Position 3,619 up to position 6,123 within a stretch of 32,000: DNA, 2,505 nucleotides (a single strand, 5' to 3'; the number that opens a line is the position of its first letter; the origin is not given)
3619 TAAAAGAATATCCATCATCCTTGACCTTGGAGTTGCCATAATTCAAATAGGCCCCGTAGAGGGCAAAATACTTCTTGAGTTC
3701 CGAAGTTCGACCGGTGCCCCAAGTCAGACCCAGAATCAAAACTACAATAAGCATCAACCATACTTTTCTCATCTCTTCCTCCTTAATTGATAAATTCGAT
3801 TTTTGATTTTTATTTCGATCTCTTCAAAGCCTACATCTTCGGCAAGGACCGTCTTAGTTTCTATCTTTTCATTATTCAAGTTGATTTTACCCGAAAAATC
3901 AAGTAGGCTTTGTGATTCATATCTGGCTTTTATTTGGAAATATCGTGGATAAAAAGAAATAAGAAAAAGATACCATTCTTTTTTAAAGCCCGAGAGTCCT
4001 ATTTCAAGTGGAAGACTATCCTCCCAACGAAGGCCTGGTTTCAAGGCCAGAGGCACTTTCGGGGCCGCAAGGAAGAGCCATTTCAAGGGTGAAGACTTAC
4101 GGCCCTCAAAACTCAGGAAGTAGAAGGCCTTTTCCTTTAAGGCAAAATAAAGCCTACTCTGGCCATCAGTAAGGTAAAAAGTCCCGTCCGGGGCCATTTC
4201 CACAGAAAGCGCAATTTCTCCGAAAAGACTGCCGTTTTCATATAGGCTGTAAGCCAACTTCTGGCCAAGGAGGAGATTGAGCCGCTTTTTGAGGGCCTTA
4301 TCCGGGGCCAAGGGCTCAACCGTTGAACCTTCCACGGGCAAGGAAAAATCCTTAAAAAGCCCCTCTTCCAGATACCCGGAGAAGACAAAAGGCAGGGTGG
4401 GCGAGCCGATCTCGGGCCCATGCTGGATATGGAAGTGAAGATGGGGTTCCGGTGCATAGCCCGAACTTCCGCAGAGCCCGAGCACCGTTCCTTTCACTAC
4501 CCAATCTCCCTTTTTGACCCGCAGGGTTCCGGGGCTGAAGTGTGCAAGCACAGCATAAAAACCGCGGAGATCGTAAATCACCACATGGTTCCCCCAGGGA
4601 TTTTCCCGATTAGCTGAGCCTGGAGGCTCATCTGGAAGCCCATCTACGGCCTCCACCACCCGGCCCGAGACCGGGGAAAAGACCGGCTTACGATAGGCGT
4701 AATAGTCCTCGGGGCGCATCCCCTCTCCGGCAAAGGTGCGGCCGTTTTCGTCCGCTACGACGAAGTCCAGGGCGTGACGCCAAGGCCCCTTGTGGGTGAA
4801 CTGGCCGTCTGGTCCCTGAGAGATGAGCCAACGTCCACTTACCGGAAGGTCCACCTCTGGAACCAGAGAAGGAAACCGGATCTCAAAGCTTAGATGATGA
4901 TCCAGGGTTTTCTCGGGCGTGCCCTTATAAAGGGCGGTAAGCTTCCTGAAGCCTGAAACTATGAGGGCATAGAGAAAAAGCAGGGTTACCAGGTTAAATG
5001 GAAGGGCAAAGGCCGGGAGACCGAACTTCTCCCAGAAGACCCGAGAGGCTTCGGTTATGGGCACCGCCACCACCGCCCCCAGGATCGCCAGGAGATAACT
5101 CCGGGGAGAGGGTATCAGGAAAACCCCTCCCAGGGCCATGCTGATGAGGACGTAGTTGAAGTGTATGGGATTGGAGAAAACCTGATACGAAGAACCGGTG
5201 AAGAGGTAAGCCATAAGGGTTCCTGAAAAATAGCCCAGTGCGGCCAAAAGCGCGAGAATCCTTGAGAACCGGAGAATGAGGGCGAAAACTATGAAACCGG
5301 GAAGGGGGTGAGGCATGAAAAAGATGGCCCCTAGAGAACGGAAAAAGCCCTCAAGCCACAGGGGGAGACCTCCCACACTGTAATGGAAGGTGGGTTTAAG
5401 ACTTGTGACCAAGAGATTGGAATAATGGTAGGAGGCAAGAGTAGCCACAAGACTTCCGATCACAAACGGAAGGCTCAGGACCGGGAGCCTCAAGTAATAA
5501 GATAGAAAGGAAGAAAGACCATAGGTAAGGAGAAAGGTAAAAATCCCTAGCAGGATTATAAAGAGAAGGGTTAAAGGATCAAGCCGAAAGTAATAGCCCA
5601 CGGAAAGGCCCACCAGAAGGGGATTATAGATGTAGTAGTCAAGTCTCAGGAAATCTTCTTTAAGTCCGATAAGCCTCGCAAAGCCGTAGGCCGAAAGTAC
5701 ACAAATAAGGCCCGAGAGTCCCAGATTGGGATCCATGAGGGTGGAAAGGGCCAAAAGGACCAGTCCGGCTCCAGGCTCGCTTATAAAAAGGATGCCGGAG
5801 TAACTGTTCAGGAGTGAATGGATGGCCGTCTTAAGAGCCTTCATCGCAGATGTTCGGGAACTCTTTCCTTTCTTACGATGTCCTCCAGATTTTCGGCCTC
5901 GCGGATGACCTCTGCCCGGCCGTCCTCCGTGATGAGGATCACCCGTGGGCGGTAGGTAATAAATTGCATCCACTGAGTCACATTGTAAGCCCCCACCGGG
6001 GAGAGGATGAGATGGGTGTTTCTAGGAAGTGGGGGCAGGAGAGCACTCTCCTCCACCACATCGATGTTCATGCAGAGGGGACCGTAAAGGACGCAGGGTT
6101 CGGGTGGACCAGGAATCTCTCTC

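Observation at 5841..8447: PqqD-like protein + ATP-grasp ligase + fold-type III decarboxylase triad with no visible precursor peptide or carrier protein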

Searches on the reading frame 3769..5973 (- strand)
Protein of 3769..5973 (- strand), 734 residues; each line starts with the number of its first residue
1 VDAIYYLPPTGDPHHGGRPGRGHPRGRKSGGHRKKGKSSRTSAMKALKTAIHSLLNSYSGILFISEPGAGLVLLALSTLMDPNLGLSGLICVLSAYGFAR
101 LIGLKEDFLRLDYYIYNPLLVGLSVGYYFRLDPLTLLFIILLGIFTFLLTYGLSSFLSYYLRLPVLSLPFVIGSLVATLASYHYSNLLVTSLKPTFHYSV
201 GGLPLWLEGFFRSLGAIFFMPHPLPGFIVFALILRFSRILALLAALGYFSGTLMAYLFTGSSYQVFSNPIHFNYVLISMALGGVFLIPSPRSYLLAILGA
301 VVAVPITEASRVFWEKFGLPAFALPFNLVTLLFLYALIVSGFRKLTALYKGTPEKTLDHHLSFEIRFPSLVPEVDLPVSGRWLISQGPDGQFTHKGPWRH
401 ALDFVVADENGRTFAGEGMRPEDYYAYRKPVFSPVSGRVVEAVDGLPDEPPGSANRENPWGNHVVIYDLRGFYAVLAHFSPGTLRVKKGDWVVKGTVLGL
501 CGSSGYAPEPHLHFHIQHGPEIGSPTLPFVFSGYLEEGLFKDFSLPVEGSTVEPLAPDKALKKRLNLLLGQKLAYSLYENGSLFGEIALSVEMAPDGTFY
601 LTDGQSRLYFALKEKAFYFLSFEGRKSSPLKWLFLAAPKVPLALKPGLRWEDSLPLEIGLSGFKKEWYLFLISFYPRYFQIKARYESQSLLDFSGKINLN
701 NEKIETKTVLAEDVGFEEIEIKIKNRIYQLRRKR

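Call 4: search_protein_families(library=pfam, proteins=[window:3769-5973:-], max_evalue=0.01)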
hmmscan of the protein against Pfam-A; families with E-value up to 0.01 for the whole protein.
window:3769-5973:- (734 aa): 2 families
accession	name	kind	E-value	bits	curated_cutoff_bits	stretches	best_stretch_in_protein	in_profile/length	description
PF03253.19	UT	-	4.5e-66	223.4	25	1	52-336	2-290/292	Urea transporter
PF01551.29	Peptidase_M23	-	4.4e-12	46.5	28.7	1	428-518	13-89/96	Peptidase family M23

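Call 5: search_protein_families(library=ncbifam, proteins=[window:3769-5973:-], max_evalue=0.01)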
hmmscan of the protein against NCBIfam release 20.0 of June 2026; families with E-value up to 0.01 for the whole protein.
window:3769-5973:- (734 aa): 7 families
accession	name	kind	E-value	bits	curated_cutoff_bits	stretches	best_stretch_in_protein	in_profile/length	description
TIGR03441.1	urea_trans_yut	equivalog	2.8e-33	115.5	274.6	1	50-334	3-291/292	urea transporter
NF052530.1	Heli_ShapePgp3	exception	1e-07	31.4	300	1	461-517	198-252/270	peptidoglycan metallopeptidase Pgp3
NF052336.1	PdgHdaseHSB100310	equivalog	3.5e-05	23.3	500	1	457-519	84-144/316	peptidoglycan hydrolase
NF052529.1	PG_M23_Pgp6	exception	6.5e-05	21.8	600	1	460-516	365-419/452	peptidoglycan metallopeptidase Pgp6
NF050804.1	CellDivDipMCaul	equivalog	0.00023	20.1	900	1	455-521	554-618/634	cell division endopeptidase DipM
NF008652.0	PRK11649.1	equivalog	0.0013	17.5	341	1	455-516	338-397/439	murein DD-endopeptidase MepM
NF053825.1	PdgNdpepShyA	equivalog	0.0026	16.5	700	1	456-516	321-380/425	peptidoglycan DD-endopeptidase ShyA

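Call 30: find_homologous_proteins(query=window:3769-5844:-, max_evalue=0.00001)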
Query window:3769-5844:- (691 aa): 671 proteins with E <= 0.00001 among 8000 candidates; the best 120 are listed.
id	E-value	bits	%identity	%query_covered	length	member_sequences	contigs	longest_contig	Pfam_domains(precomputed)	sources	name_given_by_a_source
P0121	0.0e+0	1554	100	100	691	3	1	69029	PF01551.30,PF03253.20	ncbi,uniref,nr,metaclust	ncbi:urea transporter [Thermosulfurimonas dismutans]|uniref:M23ase beta-sheet core domain-containing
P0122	0.0e+0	1046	67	100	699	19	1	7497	PF01551.30,PF03253.20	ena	-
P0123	0.0e+0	1033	66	100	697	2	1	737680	PF01551.30,PF03253.20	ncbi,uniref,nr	ncbi:urea transporter [Thermosulfurimonas sp. F29]|uniref:urea transporter n=1 Tax=Thermosulfurimona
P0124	0.0e+0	1033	66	100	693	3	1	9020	PF01551.30,PF03253.20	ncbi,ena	-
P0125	0.0e+0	1019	64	100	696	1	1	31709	PF01551.30,PF03253.20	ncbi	-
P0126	0.0e+0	1016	64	100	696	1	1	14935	PF01551.30,PF03253.20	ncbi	-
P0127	2.7e-297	1006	65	100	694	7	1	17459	PF01551.30,PF03253.20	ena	-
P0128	5.8e-286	968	62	100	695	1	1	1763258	PF01551.30,PF03253.20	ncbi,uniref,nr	ncbi:peptidoglycan DD-metalloendopeptidase family protein [Thermosulfurimonas marina]|uniref:Peptido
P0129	2.5e-280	950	63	100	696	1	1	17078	PF01551.30,PF03253.20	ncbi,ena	-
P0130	1.0e-265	902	58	100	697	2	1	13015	PF01551.30,PF03253.20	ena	-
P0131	7.2e-230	783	52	99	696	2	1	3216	PF01551.30,PF03253.20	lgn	-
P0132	7.3e-228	776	53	99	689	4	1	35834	PF01551.30,PF03253.20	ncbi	ncbi:urea transporter [Thermovibrio ammonificans]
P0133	2.7e-227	775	53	100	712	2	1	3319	PF01551.30,PF03253.20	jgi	-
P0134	3.1e-227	774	51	100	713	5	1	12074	PF01551.30,PF03253.20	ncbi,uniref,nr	ncbi:urea transporter [Desulfurobacterium indicum]|uniref:Peptidase M23 n=1 Tax=Desulfurobacterium i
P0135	4.3e-225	767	53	97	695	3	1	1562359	PF01551.30,PF03253.20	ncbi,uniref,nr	ncbi:urea transporter [Desulfurobacterium thermolithotrophum]|uniref:urea transporter n=1 Tax=Desulf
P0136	1.5e-224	765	53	97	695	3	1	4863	PF01551.30,PF03253.20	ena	-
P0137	6.9e-224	763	52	100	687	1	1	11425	PF01551.30,PF03253.20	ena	-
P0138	2.7e-223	761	52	99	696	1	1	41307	PF01551.30,PF03253.20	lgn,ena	-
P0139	3.0e-223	761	52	100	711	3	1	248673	PF01551.30,PF03253.20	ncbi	-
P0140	3.3e-223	761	51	99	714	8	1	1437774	PF01551.30,PF03253.20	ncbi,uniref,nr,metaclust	ncbi:urea transporter [Desulfurobacterium sp. TC5-1]|uniref:urea transporter n=1 Tax=Desulfurobacter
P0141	3.3e-223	761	51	100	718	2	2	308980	PF01551.30,PF03253.20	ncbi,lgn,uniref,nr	ncbi:Urea transporter [Desulfurobacterium atlanticum]|uniref:Urea transporter n=1 Tax=Desulfurobacte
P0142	1.1e-222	759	52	100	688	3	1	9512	PF01551.30,PF03253.20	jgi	-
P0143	1.7e-222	759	51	99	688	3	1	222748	PF01551.30,PF03253.20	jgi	-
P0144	3.0e-222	758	52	99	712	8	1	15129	PF01551.30,PF03253.20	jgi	jgi:urea transporter/murein DD-endopeptidase MepM/ murein hydrolase activator NlpD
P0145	6.1e-222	757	52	97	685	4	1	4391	PF01551.30,PF03253.20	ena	-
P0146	8.7e-222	756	53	99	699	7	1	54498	PF01551.30,PF03253.20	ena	-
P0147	2.1e-221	755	52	99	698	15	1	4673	PF01551.30,PF03253.20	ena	-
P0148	4.3e-221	754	52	98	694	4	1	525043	PF01551.30,PF03253.20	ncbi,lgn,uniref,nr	ncbi:urea transporter [Phorcysia thermohydrogeniphila]|uniref:Urea transporter n=1 Tax=Phorcysia the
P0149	1.2e-220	753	53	97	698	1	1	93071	PF01551.30,PF03253.20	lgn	-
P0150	2.3e-220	752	52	99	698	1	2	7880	PF01551.30,PF03253.20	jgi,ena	jgi:urea transporter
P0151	5.9e-219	747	52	99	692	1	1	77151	PF01551.30,PF03253.20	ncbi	-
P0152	9.0e-219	746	52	100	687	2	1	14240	PF01551.30,PF03253.20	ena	-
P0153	9.4e-219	746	52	98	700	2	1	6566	PF01551.30,PF03253.20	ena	-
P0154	2.4e-218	745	51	97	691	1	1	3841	PF01551.30,PF03253.20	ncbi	-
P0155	4.4e-218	744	51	99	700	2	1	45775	PF01551.30,PF03253.20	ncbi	-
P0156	6.0e-218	744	52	99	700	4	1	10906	PF01551.30,PF03253.20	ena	-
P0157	1.1e-217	743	52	100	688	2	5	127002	PF01551.30,PF03253.20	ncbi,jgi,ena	ncbi:urea transporter [Thermovibrio sp.]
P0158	1.3e-217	743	51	98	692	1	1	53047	PF01551.30,PF03253.20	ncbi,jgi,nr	ncbi:MAG: peptidoglycan DD-metalloendopeptidase family protein [Thermodesulfobacteria bacterium]|nr:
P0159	5.0e-217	741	52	100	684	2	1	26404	PF01551.30,PF03253.20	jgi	-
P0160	1.6e-216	739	51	100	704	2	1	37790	PF01551.30,PF03253.20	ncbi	-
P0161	1.8e-216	739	51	99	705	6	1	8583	PF01551.30,PF03253.20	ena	-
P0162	1.9e-216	739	50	100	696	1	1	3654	PF01551.30,PF03253.20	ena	-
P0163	2.2e-216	738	52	98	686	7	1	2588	PF01551.30,PF03253.20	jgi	-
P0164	3.6e-216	738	53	94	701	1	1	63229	PF01551.30,PF03253.20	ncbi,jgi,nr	ncbi:MAG: peptidoglycan DD-metalloendopeptidase family protein [Aquificae bacterium]|nr:peptidoglyca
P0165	6.1e-216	737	51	98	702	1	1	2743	PF01551.30,PF03253.20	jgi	jgi:urea transporter/murein DD-endopeptidase MepM/ murein hydrolase activator NlpD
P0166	6.5e-216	737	49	100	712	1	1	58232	PF01551.30,PF03253.20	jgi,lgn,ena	-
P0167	9.4e-216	736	51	99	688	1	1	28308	PF01551.30,PF03253.20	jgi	-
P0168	1.6e-215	736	51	100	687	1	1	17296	PF01551.30,PF03253.20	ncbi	-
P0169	1.9e-215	735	52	100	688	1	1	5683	PF01551.30,PF03253.20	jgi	jgi:urea transporter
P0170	3.1e-215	735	51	98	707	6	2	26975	PF01551.30,PF03253.20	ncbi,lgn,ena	-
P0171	3.3e-215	735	51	100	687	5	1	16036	PF01551.30,PF03253.20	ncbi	ncbi:urea transporter [Thermovibrio sp.]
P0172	1.1e-214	733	50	99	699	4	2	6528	PF01551.30,PF03253.20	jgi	-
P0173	2.5e-214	732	51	98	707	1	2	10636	PF01551.30,PF03253.20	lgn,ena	-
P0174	8.0e-214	730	53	94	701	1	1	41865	PF01551.30,PF03253.20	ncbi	-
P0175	9.4e-214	730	50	99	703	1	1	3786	PF01551.30,PF03253.20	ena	-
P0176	2.8e-213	728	51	98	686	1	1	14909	PF01551.30,PF03253.20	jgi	jgi:urea transporter/murein DD-endopeptidase MepM/ murein hydrolase activator NlpD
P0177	4.6e-213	728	51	99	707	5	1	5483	PF01551.30,PF03253.20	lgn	-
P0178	1.0e-212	726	51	99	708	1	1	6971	PF01551.30,PF03253.20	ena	-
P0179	1.9e-212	725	51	100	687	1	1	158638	PF01551.30,PF03253.20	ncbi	ncbi:urea transporter [Thermovibrio sp.]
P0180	6.7e-212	724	52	98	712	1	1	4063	PF01551.30,PF03253.20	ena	-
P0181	1.2e-211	723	51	100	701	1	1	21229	PF01551.30,PF03253.20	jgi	jgi:urea transporter/murein DD-endopeptidase MepM/ murein hydrolase activator NlpD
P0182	1.7e-211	722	49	99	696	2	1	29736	PF01551.30,PF03253.20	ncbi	-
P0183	4.0e-211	721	50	100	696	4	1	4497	PF01551.30,PF03253.20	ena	-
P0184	5.1e-211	721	51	97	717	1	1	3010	PF01551.30,PF03253.20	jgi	jgi:urea transporter/murein DD-endopeptidase MepM/ murein hydrolase activator NlpD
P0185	1.1e-210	720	49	100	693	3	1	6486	PF01551.30,PF03253.20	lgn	-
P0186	1.2e-210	720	49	98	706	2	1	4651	PF01551.30,PF03253.20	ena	-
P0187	5.3e-210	717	49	100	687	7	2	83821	PF01551.30,PF03253.20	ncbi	ncbi:urea transporter [Thermovibrio sp.]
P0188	9.9e-210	716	49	100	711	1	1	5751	PF01551.30,PF03253.20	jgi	-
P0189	4.0e-209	715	52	93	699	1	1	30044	PF01551.30,PF03253.20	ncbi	-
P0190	1.2e-208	713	50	97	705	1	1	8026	PF01551.30,PF03253.20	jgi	-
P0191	7.8e-208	710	49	100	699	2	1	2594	PF01551.30,PF03253.20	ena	-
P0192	8.2e-208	710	50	97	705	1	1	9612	PF01551.30,PF03253.20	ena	-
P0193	1.5e-207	709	48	100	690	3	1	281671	PF01551.30,PF03253.20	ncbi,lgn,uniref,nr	ncbi:urea transporter [Thermodesulfobacterium hydrogeniphilum]|uniref:urea transporter n=1 Tax=Therm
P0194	2.2e-207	709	50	98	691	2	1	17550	PF01551.30,PF03253.20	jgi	-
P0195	2.9e-207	708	50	98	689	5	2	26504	PF01551.30,PF03253.20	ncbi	-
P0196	4.9e-207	708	48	99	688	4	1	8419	PF01551.30,PF03253.20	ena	-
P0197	1.0e-206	707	50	100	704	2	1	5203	PF01551.30,PF03253.20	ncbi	-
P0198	1.1e-206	706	50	98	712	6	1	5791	PF01551.30,PF03253.20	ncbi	-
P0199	2.0e-206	706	48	100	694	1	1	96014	PF01551.30,PF03253.20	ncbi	-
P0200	2.9e-204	698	49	98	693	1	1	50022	PF01551.30,PF03253.20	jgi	-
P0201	3.7e-204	698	49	99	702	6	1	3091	PF01551.30,PF03253.20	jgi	-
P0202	9.8e-204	697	49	97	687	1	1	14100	PF01551.30,PF03253.20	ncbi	-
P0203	2.0e-203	696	49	98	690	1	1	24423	PF01551.30,PF03253.20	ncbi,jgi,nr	ncbi:MAG: peptidoglycan DD-metalloendopeptidase family protein [Thermotogae bacterium]|nr:peptidogly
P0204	2.3e-203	695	49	96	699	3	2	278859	PF01551.30,PF03253.20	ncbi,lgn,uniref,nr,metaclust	ncbi:urea transporter [Hippea jasoniae]|uniref:urea transporter n=1 Tax=Hippea jasoniae TaxID=944479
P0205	1.5e-202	693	52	90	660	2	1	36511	PF01551.30,PF03253.20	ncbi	-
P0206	7.4e-202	690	48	99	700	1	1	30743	PF01551.30,PF03253.20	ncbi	-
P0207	9.4e-202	690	48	100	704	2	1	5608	PF01551.30,PF03253.20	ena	-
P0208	1.9e-201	689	50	98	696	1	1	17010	PF01551.30,PF03253.20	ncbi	-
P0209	4.3e-201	688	50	92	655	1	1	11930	PF01551.30,PF03253.20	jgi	-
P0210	3.1e-200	685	49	99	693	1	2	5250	PF01551.30,PF03253.20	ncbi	-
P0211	2.9e-196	672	47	100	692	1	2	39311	PF01551.30,PF03253.20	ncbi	-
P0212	6.0e-196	671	47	100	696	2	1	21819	PF01551.30,PF03253.20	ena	-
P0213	6.4e-195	668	47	100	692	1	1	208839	PF01551.30,PF03253.20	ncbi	-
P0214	6.7e-193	661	46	96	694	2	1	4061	PF01551.30,PF03253.20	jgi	-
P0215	5.4e-192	658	46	99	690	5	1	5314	PF01551.30,PF03253.20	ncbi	-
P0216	1.1e-190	654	47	99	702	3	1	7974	PF01551.30,PF03253.20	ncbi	-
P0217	1.7e-190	653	46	100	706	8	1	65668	PF01551.30,PF03253.20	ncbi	-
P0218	2.4e-190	652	45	99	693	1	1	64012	PF01551.30,PF03253.20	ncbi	ncbi:urea transporter [Persephonella sp.]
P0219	2.7e-190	652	44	100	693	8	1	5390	PF01551.30,PF03253.20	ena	-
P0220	3.5e-190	652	45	99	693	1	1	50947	PF01551.30,PF03253.20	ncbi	ncbi:urea transporter [Persephonella sp.]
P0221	4.0e-190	652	54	82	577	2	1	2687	PF01551.30,PF03253.20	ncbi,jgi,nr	ncbi:MAG: peptidase M23 [Aquificaceae bacterium]|nr:MAG: peptidase M23 [Aquificaceae bacterium]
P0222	1.4e-189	650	44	98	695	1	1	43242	PF01551.30,PF03253.20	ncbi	-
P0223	5.3e-189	648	45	100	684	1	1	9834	PF01551.30,PF03253.20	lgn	-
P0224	1.1e-188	647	46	99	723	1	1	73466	PF01551.30,PF03253.20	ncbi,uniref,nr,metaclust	ncbi:urea transporter [Thermodesulfatator autotrophicus]|uniref:Peptidase M23 n=1 Tax=Thermodesulfat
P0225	1.5e-188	647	46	98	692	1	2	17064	PF01551.30,PF03253.20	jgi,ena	jgi:urea transporter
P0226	2.5e-188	646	46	98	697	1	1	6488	PF01551.30,PF03253.20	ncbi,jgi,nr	ncbi:MAG: peptidoglycan DD-metalloendopeptidase family protein [Aquificae bacterium]|nr:peptidoglyca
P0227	2.0e-187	643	44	99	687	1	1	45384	PF01551.30,PF03253.20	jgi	jgi:urea transporter/murein DD-endopeptidase MepM/ murein hydrolase activator NlpD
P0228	2.7e-187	642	44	99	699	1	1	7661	PF01551.30,PF03253.20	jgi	-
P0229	7.8e-187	641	45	97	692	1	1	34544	PF01551.30,PF03253.20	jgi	-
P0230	8.0e-187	641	44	98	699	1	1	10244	PF01551.30,PF03253.20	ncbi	-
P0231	9.6e-187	641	44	94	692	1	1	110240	PF01551.30,PF03253.20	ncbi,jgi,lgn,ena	-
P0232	1.7e-186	640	45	100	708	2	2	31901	PF01551.30,PF03253.20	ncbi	ncbi:urea transporter [Thermodesulfatator atlanticus]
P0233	3.2e-186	639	46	100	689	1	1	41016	PF01551.30,PF03253.20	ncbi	-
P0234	5.0e-186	638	46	98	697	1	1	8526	PF01551.30,PF03253.20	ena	-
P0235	6.9e-186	638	44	99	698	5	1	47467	PF01551.30,PF03253.20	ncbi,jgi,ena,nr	ncbi:MAG: peptidase M23 [Persephonella sp.]|nr:MAG: peptidase M23 [Persephonella sp.]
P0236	1.5e-185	637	44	100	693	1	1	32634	PF01551.30,PF03253.20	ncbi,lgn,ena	-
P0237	1.7e-185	636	45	98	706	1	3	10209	PF01551.30,PF03253.20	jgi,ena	-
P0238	2.3e-185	636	44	100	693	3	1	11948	PF01551.30,PF03253.20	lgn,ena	-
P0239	2.6e-185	636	45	98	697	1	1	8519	PF01551.30,PF03253.20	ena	-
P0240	3.3e-185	635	44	100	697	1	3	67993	PF01551.30,PF03253.20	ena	-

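Call 40: predict_structure(alignment_id=A2)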
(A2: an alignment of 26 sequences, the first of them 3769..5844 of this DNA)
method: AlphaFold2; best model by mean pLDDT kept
length: 691 residues; sequences in the alignment: 26
mean_pLDDT: 88.8   pTM: 0.81
mean pLDDT of the five models: 88.8, 88.3, 87.6, 87.0, 86.6
residues with pLDDT >= 90: 401; 70-90: 257; 50-70: 33; < 50: 0
segments of 3 or more residues with pLDDT < 50: none
pLDDT, mean of each block of 10 residues (from residue 1): 83 88 90 88 92 93 85 91 87 92 92 80 86 80 70 65 93 90 94 95 97 92 91 95 93 96 87 64 92 85 84 87 80 93 70 78 88 87 94 96 86 86 95 96 97 95 83 91 90 93 91 92 94 96 96 90 93 91 89 95 94 78 89 79 96 84 95 95 93 87
secondary structure, 60 per line:
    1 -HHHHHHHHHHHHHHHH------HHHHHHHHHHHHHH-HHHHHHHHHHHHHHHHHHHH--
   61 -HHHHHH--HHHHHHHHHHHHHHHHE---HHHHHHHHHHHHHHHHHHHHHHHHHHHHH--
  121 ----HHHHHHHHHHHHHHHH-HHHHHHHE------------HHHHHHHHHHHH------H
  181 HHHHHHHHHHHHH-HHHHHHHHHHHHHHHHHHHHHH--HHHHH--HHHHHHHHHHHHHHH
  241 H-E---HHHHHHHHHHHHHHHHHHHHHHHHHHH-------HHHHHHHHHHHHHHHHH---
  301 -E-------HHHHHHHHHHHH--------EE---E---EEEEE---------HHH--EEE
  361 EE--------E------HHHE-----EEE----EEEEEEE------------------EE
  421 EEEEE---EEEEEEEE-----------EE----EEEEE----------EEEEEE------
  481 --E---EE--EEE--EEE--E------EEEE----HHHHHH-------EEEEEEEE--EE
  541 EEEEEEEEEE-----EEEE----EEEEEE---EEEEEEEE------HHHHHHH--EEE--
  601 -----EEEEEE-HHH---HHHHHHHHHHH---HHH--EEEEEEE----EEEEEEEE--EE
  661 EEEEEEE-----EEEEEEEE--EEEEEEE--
elements in order: H2-17 H24-37 H39-58 H62-67 H70-85 H90-118 H125-140 H142-148 H162-173 H180-193 H195-216 H219-223 H226-241 H247-273 H281-297 H310-321 E339-343 E358-362 E387-389 E394-400 E419-425 E429-436 E454-458 E469-474 E491-493 E496-498 E508-511 H516-521 E529-536 E539-550 E556-559 E564-569 E573-580 H587-593 E596-598 E606-611 H619-629 E638-644 E649-656 E659-667 E673-680 E683-689

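Call 43: fold_search(model_id=the predicted structure, library=pdb)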
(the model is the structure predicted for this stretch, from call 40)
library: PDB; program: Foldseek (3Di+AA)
matches with E <= 10: 530; with E <= 0.001: 76
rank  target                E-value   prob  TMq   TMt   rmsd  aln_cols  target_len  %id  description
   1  3me1_A                2.7e-15  1.00  0.40  0.83   4.7       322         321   27  Crystal Structure of the Desulfovibro vulgaris Urea Transporter in the P3(1) Space Group at 3.86 (released 2011-01-19)
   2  3me1_B                6.2e-15  1.00  0.40  0.82   4.7       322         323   27  Crystal Structure of the Desulfovibro vulgaris Urea Transporter in the P3(1) Space Group at 3.86 (released 2011-01-19)
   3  3k3g                  7.2e-15  1.00  0.40  0.80   4.7       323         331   27  Crystal Structure of the Urea Transporter from Desulfovibrio Vulgaris Bound to 1,3-dimethylurea (released 2009-11-17)
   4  3me1_C                1.7e-14  1.00  0.40  0.84   4.9       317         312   27  Crystal Structure of the Desulfovibro vulgaris Urea Transporter in the P3(1) Space Group at 3.86 (released 2011-01-19)
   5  3m6e                  2.0e-14  1.00  0.40  0.80   4.7       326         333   26  F80A mutant of the Urea Transporter from Desulfovibrio Vulgaris (released 2010-08-04)
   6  3k3f                  3.6e-14  1.00  0.40  0.80   4.7       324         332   26  Crystal Structure of the Urea Transporter from Desulfovibrio Vulgaris (released 2009-11-17)
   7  8xde_A                7.7e-14  1.00  0.40  0.78   4.7       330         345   23  Cryo-EM structure of human urea transporter A3. (released 2024-12-04)
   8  8xd9_A                1.2e-13  1.00  0.40  0.81   4.9       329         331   24  Cryo-EM structure of human urea transporter A2. (released 2024-12-04)
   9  8xdf_A                5.1e-13  1.00  0.40  0.75   5.3       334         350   24  Cryo-EM structure of human urea transporter B. (released 2024-12-04)
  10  8xdg_A                5.6e-13  1.00  0.40  0.77   4.8       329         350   22  Cryo-EM structure of zebrafish urea transporter. (released 2024-12-04)
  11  4ezc_B                5.6e-13  1.00  0.40  0.77   5.0       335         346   24  Crystal Structure of the UT-B Urea Transporter from Bos Taurus (released 2012-06-27)
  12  8blo_A                6.5e-13  1.00  0.41  0.77   4.7       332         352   24  Human Urea Transporter UT-A (N-Terminal Domain Model) (released 2023-10-04)
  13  8blp_A                7.9e-13  1.00  0.39  0.73   5.3       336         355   24  Human Urea Transporter UT-B/UT1 in Complex with Inhibitor UTBinh-14 (released 2023-10-04)
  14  9j22_A                1.2e-12  1.00  0.40  0.76   5.1       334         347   24  structure of human urea transport protein slc14A1 with urea (released 2025-09-03)
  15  6qd5                  1.3e-12  1.00  0.40  0.74   5.3       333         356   25  X-ray Structure of the Human Urea Channel SLC14A1/UT1 (released 2019-01-09)
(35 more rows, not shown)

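Call 78: search_protein_families(library=padloc, proteins=[window:3769-5844:-], max_evalue=0.001)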
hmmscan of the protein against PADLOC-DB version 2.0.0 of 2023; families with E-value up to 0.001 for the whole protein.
window:3769-5844:- (691 aa): 0 families
